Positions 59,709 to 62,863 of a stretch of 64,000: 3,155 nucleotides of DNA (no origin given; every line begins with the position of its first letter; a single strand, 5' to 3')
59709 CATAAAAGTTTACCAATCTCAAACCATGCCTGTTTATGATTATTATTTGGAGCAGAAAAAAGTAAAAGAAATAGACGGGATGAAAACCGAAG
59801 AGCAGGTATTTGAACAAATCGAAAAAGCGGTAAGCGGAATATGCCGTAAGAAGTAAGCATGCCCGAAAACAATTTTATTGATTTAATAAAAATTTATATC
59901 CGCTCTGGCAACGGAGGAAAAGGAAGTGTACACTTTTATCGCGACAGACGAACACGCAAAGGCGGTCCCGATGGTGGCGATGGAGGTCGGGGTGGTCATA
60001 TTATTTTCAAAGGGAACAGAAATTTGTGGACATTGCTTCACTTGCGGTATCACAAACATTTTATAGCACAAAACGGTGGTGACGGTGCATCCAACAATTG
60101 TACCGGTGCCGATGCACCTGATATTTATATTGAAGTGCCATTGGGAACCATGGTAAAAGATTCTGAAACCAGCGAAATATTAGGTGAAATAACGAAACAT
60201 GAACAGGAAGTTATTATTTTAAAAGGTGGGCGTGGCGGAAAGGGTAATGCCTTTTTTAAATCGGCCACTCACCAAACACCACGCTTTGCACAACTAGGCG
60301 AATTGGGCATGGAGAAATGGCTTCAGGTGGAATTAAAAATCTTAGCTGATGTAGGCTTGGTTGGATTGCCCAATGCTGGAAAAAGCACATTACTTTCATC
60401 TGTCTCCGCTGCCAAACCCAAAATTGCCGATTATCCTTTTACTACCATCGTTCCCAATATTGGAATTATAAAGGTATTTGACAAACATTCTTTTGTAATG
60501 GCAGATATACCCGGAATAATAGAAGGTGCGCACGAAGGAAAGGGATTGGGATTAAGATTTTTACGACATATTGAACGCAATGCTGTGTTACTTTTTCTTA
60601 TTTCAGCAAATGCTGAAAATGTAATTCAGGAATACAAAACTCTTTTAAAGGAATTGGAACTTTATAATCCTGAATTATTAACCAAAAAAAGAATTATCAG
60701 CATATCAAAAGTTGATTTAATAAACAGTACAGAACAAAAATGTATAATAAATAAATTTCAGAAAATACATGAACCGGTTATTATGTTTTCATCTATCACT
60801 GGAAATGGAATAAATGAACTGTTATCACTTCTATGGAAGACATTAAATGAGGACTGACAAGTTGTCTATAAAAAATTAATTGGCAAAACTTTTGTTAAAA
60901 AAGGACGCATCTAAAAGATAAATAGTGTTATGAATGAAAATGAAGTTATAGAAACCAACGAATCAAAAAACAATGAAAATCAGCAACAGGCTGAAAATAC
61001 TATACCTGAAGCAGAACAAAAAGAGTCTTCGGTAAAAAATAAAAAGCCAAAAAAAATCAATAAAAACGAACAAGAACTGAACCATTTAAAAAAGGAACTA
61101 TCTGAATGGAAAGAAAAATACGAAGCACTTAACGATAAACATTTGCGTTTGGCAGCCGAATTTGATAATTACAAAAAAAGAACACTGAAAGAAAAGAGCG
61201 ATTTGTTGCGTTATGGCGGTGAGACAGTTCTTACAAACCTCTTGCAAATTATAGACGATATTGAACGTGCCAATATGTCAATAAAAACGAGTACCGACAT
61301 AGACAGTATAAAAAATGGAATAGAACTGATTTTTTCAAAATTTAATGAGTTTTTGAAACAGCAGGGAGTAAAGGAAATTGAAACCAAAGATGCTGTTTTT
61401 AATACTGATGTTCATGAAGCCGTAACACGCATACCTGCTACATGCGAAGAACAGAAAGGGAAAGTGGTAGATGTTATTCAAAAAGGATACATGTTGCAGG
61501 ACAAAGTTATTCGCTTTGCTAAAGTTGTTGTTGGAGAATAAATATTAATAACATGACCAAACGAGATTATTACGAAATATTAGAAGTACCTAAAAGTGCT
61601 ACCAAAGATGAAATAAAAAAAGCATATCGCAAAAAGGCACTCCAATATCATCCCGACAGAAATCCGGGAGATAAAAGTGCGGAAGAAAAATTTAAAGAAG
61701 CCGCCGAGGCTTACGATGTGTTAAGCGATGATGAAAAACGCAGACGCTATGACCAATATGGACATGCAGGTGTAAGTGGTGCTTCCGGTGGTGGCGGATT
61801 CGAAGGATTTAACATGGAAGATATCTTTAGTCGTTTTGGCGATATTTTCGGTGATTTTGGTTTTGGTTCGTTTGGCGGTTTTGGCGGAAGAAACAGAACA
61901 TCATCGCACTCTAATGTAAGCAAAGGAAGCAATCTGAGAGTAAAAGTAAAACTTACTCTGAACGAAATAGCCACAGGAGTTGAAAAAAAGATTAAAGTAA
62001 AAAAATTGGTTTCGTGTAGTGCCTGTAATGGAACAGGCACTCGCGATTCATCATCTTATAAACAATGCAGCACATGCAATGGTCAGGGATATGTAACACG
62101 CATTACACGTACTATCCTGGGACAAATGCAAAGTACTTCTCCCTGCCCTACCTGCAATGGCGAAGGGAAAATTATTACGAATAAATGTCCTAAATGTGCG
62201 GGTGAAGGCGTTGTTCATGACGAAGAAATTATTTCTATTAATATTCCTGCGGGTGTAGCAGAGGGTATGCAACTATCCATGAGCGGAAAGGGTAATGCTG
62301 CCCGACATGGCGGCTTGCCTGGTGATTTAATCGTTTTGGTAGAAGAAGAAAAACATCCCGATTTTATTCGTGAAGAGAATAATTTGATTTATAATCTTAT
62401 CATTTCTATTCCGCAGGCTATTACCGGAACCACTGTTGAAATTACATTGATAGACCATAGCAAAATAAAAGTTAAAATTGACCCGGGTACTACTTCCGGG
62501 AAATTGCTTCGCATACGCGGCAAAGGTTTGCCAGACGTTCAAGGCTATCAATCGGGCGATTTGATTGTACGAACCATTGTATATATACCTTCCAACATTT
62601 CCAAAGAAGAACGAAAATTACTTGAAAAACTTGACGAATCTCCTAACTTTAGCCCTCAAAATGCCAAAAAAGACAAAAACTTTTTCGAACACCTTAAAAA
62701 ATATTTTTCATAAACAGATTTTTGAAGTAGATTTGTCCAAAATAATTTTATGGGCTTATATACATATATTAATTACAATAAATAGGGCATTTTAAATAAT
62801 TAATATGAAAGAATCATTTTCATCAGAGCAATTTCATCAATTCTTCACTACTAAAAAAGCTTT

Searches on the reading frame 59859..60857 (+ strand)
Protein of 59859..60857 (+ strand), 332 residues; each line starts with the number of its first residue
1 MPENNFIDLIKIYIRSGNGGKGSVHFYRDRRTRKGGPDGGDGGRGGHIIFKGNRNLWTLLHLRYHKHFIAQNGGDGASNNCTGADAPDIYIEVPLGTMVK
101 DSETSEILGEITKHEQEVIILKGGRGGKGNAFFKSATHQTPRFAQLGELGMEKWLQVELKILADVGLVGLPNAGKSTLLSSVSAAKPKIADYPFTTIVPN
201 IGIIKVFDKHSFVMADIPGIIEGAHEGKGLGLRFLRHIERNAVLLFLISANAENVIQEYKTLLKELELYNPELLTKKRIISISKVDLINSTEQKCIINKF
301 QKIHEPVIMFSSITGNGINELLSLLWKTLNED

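Call 50: search_protein_families(library=pfam, proteins=[window:59859-60857:+], max_evalue=0.00001)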
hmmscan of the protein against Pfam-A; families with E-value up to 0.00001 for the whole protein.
window:59859-60857:+ (332 aa): 3 families
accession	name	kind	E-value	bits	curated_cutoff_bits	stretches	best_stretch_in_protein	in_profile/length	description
PF01018.28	GTP1_OBG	-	4.3e-59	199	27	1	7-161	1-155/155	GTP1/OBG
PF01926.29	MMR_HSR1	-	2.5e-23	82.8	21.9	1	164-275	1-104/113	50S ribosome-binding GTPase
PF02421.24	FeoB_N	-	1.1e-10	41.7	27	1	165-323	3-154/156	Ferrous iron transport protein B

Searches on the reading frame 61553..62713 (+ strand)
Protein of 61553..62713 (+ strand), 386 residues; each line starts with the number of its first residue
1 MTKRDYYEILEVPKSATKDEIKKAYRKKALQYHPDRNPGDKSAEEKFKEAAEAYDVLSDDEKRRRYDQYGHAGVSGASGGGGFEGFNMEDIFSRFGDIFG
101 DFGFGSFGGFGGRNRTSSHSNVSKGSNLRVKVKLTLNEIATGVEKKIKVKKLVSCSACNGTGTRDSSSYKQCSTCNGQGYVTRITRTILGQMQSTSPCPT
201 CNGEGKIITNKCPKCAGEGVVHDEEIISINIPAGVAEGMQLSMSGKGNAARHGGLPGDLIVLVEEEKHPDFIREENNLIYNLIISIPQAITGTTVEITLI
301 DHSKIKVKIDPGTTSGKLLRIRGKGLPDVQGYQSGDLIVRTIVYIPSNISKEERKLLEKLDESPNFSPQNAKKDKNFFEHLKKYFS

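Call 50: search_protein_families(library=pfam, proteins=[window:61553-62713:+], max_evalue=0.00001)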
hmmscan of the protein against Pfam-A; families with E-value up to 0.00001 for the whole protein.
window:61553-62713:+ (386 aa): 4 families
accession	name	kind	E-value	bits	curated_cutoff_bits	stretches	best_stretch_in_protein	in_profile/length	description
PF01556.23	DnaJ_C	-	1.4e-42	145.7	26.6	1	128-346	1-152/152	DnaJ C terminal domain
PF00226.36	DnaJ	-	1.1e-28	99.5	27.8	1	5-67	1-63/63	DnaJ domain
PF00684.25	DnaJ_CXXCXGXG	-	6.7e-18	65.1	32.7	1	155-219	1-65/65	DnaJ central domain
PF15777.11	Anti-TRAP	-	9.8e-06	25.9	32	0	197-222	12-43/59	Tryptophan RNA-binding attenuator protein inhibitory protein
